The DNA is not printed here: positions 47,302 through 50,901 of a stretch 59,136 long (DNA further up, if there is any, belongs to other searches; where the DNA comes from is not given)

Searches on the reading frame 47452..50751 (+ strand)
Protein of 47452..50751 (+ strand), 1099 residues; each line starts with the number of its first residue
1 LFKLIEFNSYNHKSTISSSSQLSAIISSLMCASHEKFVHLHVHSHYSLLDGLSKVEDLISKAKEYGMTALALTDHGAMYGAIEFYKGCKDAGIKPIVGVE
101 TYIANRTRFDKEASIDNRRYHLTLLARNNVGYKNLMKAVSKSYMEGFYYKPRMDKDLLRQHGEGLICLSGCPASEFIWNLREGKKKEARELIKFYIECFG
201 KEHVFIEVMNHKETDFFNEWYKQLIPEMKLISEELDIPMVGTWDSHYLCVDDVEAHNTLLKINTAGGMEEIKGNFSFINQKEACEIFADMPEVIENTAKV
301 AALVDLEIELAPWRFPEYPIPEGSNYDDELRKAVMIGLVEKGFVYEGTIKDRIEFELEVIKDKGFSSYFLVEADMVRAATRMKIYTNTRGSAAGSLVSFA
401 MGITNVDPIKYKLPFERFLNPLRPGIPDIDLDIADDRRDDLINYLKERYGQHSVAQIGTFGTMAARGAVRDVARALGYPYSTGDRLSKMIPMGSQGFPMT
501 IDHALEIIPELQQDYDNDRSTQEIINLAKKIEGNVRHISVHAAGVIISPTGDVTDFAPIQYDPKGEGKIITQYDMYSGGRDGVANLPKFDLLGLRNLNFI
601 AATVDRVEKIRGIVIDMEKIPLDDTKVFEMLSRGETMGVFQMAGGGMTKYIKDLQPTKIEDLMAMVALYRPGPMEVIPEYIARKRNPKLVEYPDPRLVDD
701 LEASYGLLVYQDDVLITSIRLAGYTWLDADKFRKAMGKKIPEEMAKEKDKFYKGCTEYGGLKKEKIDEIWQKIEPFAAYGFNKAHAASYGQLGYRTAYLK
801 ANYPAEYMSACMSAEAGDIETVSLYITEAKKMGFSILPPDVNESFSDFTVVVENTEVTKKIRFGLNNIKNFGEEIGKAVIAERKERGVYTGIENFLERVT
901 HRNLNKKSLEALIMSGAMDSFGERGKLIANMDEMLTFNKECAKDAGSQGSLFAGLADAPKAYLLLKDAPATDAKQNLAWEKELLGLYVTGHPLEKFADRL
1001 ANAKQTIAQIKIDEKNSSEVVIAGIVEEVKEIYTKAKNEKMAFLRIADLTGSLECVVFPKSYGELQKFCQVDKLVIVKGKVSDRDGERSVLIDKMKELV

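Call 69: search_protein_families(library=pfam, proteins=[window:47452-50751:+], max_evalue=0.00001)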
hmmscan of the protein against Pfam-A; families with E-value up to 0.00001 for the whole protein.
window:47452-50751:+ (1099 aa): 5 families
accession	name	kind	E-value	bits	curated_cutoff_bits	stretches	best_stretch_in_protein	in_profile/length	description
PF07733.18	DNA_pol3_alpha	-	2.4e-80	270.3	23.9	1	346-593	20-260/260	Bacterial DNA polymerase III alpha NTPase domain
PF02811.25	PHP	-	8.8e-58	195.7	26.4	1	39-211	1-164/164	PHP domain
PF17657.6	DNA_pol3_finger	-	3.3e-49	166.9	22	1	596-757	1-164/166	Bacterial DNA polymerase III alpha subunit finger domain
PF14579.12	HHH_6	-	1.4e-25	89.7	25.6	1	833-923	1-85/90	Helix-hairpin-helix motif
PF01336.31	tRNA_anti-codon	-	4.6e-12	46.1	27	1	1020-1098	1-75/75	OB-fold nucleic acid binding domain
